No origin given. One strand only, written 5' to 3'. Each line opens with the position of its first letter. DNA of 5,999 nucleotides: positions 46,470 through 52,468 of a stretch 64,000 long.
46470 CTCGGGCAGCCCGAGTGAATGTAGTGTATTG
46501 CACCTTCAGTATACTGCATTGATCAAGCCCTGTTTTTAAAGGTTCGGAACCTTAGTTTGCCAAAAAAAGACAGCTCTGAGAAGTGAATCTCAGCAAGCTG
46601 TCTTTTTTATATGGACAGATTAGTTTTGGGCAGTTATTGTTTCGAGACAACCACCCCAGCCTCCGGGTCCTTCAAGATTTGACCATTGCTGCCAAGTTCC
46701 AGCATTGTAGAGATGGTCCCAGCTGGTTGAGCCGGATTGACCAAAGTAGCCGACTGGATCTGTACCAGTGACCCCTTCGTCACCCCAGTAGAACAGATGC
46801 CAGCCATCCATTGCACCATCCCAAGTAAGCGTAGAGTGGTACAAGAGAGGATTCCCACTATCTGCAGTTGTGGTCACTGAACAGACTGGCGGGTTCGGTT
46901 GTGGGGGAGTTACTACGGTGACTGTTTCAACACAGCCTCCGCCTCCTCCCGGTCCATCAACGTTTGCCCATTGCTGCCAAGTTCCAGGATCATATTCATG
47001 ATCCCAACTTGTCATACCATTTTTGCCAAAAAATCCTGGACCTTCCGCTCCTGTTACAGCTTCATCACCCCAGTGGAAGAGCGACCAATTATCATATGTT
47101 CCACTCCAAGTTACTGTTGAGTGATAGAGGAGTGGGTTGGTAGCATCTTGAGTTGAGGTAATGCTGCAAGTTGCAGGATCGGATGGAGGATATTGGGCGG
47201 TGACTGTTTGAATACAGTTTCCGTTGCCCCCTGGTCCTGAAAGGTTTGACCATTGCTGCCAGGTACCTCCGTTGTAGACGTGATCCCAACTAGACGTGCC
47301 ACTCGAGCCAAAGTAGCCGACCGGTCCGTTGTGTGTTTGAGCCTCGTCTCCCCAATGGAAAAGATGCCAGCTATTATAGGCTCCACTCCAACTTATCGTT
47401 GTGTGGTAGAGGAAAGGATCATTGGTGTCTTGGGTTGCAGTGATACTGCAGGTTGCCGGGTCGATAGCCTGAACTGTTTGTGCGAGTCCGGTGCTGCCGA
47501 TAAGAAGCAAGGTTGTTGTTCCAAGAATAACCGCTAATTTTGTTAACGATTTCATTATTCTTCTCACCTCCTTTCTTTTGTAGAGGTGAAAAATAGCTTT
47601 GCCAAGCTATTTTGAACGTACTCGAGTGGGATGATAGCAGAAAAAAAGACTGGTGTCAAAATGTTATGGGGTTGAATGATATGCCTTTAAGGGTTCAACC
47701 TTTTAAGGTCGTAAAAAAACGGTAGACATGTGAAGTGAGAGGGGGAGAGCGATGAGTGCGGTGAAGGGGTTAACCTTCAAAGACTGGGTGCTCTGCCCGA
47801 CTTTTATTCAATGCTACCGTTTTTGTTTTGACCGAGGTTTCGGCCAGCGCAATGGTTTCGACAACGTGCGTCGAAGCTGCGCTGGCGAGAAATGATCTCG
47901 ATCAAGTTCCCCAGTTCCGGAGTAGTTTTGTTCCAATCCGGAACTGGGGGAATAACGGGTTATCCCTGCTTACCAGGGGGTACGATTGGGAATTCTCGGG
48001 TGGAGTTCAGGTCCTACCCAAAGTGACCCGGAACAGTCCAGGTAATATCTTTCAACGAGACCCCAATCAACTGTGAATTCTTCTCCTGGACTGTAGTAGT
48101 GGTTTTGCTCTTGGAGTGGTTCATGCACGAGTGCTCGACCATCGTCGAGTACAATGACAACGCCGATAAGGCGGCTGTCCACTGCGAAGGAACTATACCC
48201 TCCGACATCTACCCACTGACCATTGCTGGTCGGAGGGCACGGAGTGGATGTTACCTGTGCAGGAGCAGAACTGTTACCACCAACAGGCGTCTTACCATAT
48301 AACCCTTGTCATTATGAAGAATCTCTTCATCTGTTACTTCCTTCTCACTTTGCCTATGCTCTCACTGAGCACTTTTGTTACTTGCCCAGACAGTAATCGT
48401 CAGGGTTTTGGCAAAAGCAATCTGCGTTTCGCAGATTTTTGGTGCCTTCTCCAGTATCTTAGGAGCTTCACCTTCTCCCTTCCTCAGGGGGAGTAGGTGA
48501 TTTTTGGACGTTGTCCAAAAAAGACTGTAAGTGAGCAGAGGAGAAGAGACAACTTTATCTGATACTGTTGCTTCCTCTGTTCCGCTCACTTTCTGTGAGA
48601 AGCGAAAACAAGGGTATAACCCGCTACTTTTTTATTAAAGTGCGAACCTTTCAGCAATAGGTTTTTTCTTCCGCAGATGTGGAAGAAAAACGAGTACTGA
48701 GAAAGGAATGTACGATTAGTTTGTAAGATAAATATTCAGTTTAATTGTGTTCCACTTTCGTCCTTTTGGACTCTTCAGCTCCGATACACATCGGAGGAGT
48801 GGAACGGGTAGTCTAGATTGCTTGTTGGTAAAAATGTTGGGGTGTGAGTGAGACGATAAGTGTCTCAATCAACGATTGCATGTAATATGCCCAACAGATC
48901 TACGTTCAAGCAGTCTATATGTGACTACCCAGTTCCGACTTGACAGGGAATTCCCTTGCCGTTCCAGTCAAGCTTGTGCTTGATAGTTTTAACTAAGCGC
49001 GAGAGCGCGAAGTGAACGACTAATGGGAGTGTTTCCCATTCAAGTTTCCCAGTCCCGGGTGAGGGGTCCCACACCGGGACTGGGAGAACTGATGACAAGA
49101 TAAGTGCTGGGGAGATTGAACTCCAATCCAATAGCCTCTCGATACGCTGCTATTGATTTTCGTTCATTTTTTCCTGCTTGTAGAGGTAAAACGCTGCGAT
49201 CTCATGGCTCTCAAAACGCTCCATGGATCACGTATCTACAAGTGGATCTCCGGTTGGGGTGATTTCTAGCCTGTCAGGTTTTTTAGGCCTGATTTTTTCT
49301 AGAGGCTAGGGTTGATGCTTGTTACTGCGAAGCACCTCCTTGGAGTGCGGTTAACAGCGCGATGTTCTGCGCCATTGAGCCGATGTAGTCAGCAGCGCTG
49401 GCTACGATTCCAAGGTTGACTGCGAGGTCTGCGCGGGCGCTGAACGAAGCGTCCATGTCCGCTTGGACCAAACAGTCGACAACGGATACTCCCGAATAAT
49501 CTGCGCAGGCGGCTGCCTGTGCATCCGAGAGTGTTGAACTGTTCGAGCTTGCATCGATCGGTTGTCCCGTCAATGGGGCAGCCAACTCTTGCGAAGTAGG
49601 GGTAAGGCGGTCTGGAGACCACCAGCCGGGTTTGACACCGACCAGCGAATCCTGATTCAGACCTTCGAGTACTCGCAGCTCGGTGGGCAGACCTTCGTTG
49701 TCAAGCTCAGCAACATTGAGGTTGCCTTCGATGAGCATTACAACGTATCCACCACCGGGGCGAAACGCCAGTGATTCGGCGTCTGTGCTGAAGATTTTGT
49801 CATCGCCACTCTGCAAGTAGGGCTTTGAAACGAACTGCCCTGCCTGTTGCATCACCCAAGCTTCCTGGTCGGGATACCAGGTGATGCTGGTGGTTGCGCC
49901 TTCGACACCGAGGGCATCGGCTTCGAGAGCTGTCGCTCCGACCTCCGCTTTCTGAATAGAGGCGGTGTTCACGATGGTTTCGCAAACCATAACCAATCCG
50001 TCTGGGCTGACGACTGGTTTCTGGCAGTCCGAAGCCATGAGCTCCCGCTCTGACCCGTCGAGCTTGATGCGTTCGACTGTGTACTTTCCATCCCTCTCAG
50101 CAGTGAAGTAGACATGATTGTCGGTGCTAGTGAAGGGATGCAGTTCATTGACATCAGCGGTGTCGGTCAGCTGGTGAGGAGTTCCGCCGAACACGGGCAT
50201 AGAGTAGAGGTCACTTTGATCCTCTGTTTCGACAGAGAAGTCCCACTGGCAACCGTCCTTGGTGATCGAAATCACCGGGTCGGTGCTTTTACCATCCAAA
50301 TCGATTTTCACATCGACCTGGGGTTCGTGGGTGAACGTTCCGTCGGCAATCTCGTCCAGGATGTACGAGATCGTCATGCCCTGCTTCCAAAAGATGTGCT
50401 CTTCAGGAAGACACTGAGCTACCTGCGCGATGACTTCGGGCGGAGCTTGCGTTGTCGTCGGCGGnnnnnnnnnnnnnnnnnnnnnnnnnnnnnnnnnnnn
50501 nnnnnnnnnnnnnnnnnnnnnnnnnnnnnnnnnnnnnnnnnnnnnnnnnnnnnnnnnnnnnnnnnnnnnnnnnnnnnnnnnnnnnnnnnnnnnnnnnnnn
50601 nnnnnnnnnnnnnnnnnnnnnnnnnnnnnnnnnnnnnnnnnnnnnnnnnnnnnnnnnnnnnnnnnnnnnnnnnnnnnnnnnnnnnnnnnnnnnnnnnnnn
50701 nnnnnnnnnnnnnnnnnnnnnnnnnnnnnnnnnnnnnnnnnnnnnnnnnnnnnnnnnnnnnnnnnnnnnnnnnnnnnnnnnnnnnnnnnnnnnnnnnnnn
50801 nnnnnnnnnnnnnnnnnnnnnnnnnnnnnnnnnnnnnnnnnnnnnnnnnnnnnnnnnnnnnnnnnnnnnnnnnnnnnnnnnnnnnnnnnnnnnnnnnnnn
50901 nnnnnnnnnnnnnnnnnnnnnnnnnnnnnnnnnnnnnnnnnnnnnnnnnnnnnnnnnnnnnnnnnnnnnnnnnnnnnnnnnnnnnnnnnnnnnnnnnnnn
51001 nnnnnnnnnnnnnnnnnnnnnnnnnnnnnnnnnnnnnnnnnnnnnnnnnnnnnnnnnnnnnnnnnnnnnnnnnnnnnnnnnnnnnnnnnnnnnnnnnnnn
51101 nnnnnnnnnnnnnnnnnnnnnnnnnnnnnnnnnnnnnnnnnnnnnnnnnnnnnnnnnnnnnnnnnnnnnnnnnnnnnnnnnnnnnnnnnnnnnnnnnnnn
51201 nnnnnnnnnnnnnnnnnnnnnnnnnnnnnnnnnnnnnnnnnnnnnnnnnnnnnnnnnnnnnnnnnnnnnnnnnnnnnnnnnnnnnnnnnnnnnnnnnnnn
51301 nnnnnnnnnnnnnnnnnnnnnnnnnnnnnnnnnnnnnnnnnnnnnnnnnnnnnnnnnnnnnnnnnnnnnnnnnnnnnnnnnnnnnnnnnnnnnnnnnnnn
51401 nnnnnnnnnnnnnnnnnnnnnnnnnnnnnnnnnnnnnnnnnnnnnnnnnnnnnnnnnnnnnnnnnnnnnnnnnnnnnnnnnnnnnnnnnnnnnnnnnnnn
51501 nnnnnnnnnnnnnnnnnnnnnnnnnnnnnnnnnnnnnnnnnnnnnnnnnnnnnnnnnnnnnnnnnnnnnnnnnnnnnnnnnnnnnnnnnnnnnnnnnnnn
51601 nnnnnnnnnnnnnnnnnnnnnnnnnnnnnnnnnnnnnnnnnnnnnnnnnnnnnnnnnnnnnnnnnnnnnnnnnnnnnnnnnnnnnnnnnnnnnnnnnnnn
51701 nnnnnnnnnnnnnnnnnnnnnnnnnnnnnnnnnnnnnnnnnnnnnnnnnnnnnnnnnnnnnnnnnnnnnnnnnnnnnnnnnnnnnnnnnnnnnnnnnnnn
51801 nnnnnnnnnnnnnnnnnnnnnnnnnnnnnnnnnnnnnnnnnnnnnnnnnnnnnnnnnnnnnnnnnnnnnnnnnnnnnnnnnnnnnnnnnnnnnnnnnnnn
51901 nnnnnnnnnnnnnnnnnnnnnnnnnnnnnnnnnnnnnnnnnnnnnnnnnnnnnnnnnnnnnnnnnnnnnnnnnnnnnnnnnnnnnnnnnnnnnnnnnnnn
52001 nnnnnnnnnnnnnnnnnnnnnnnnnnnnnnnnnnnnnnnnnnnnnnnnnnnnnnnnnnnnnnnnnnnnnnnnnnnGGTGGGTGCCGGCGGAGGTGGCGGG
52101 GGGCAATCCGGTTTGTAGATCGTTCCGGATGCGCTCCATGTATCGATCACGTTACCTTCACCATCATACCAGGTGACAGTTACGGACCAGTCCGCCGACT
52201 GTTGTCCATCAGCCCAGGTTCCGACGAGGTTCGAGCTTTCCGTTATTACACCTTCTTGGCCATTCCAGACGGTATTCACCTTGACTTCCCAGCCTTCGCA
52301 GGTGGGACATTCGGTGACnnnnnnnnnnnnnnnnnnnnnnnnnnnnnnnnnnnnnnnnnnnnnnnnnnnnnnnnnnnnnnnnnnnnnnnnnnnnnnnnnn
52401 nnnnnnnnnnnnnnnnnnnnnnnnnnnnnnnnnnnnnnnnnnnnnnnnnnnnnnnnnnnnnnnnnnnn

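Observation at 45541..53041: GC-rich block of PKD-like repeat surface proteins (possible foreign island)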

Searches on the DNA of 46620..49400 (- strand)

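Call 21: search_rna_families(source=window, start=47500, end=49400, threshold=evalue, max_evalue=1)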
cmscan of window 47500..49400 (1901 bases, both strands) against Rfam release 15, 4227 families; matches with E-value up to 1: 7.
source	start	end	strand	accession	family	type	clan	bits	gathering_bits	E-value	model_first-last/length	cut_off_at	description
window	48750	48804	-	RF00008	Hammerhead_3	Gene; ribozyme;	CL00010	35.6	48.5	1.8e-05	1-54/54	no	Hammerhead ribozyme (type III)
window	47906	47952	+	RF03356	mir-4782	Gene; miRNA;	-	22.5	100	0.41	1-79/79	no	mir-4782 microRNA precursor family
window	47576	47661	+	RF00179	GAIT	Cis-reg;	-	21.9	37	0.5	1-71/71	no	GAIT element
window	48525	48596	+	RF04083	MIR528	Gene; miRNA;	-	20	62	0.6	1-89/89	no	MIR528 microRNA precursor family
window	48328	48381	-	RF03036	osmY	Gene; sRNA;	-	16.8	46.9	0.92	1-72/72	no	osmY RNA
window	47906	47977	-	RF02172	RFPL3-AS1_2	Gene; lncRNA;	-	16.2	40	0.35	1-71/71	no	RFPL3 antisense RNA 1 conserved region 2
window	48405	48522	+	RF00260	HepC_CRE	Cis-reg;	-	16.1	140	0.25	1-176/176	no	Hepatitis C virus (HCV) cis-acting replication element (CRE)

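Call 24: search_rna_families(source=window, start=48600, end=48950, threshold=evalue, max_evalue=0.01, show_alignments=2)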
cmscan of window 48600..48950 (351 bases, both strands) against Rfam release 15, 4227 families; matches with E-value up to 0.01: 1.
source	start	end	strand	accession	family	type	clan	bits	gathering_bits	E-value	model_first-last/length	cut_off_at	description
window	48750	48804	-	RF00008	Hammerhead_3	Gene; ribozyme;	CL00010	35.6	48.5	3.2e-06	1-54/54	no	Hammerhead ribozyme (type III)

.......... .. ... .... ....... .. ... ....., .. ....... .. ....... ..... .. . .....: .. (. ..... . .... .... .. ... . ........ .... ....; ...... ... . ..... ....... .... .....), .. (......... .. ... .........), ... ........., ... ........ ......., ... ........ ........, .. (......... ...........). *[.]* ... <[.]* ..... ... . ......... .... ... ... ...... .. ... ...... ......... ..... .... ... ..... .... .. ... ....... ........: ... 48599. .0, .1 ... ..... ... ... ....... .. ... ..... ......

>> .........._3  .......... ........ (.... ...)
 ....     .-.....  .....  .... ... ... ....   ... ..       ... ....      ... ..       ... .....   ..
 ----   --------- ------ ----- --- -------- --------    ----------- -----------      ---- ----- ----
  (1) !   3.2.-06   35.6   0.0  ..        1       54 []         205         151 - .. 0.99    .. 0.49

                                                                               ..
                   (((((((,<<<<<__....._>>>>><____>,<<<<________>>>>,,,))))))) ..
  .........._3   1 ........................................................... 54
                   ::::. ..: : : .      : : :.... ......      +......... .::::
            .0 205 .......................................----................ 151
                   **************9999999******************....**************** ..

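Call 29: search_rna_families(sources=[L002, L001], threshold=gathering)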
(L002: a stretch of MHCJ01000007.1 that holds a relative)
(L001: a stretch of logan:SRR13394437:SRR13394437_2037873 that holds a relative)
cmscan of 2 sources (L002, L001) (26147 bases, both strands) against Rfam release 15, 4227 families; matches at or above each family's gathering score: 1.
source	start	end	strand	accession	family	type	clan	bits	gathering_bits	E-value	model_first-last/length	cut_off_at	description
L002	11099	12613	-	RF00177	SSU_rRNA_bacteria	Gene; rRNA;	CL00111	1410.1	50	0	1-1533/1533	no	Bacterial small subunit ribosomal RNA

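Call 57: search_rna_families(sources=[L001, L002, L003, L004], threshold=evalue, max_evalue=0.05)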
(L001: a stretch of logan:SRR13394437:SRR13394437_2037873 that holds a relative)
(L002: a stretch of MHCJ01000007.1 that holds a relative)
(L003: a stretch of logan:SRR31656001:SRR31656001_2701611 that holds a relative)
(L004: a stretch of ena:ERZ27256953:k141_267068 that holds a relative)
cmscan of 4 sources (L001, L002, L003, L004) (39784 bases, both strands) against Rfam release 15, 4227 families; matches with E-value up to 0.05: 1.
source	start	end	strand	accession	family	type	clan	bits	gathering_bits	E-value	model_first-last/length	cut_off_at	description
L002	11099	12613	-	RF00177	SSU_rRNA_bacteria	Gene; rRNA;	CL00111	1410.1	50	0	1-1533/1533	no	Bacterial small subunit ribosomal RNA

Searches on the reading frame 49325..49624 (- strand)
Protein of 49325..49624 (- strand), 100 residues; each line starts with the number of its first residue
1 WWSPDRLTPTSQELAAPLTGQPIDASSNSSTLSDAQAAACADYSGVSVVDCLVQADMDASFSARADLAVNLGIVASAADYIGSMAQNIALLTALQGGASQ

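Call 76: search_solved_structures(query=window:49325-49624:-, max_evalue=10)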
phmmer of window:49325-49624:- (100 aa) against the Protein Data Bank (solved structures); distinct sequences matched with E-value up to 10: 2.
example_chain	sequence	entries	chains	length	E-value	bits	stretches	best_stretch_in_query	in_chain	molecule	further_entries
2gqb_A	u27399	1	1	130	0.091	16.6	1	16-79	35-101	conserved hypothetical protein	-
4yxb_D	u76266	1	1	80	1.3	12.9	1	6-56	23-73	FliM::FliN fragment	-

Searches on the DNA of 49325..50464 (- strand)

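Call 86: search_rna_families(sources=[L008, L009, L007], threshold=gathering)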
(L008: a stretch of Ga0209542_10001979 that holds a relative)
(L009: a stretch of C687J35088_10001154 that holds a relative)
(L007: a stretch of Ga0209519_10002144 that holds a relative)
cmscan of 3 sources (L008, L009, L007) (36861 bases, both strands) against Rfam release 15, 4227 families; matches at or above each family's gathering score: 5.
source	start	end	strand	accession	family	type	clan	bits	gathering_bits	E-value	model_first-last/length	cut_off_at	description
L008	13183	14907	-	RF00177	SSU_rRNA_bacteria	Gene; rRNA;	CL00111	1240.9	50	0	1-1533/1533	no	Bacterial small subunit ribosomal RNA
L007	3795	5519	-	RF00177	SSU_rRNA_bacteria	Gene; rRNA;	CL00111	1240.9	50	0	1-1533/1533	no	Bacterial small subunit ribosomal RNA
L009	7807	9080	-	RF00177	SSU_rRNA_bacteria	Gene; rRNA;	CL00111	1059.8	50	0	340-1533/1533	5'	Bacterial small subunit ribosomal RNA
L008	5402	5473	-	RF00005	tRNA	Gene; tRNA;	CL00001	69.9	29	1.9e-13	1-71/71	no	tRNA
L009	26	97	-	RF00005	tRNA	Gene; tRNA;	CL00001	69.9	29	1.9e-13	1-71/71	no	tRNA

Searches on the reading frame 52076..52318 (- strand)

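Call 64: search_protein_families(library=pfam, proteins=[window:52076-52318:-], max_evalue=1)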
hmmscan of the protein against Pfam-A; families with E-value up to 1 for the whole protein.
window:52076-52318:- (81 aa): 1 family
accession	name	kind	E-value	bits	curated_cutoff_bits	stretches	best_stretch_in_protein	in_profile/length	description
PF23368.1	DUF7092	-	0.16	13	24.5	1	33-53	4-24/77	Domain of unknown function (DUF7092)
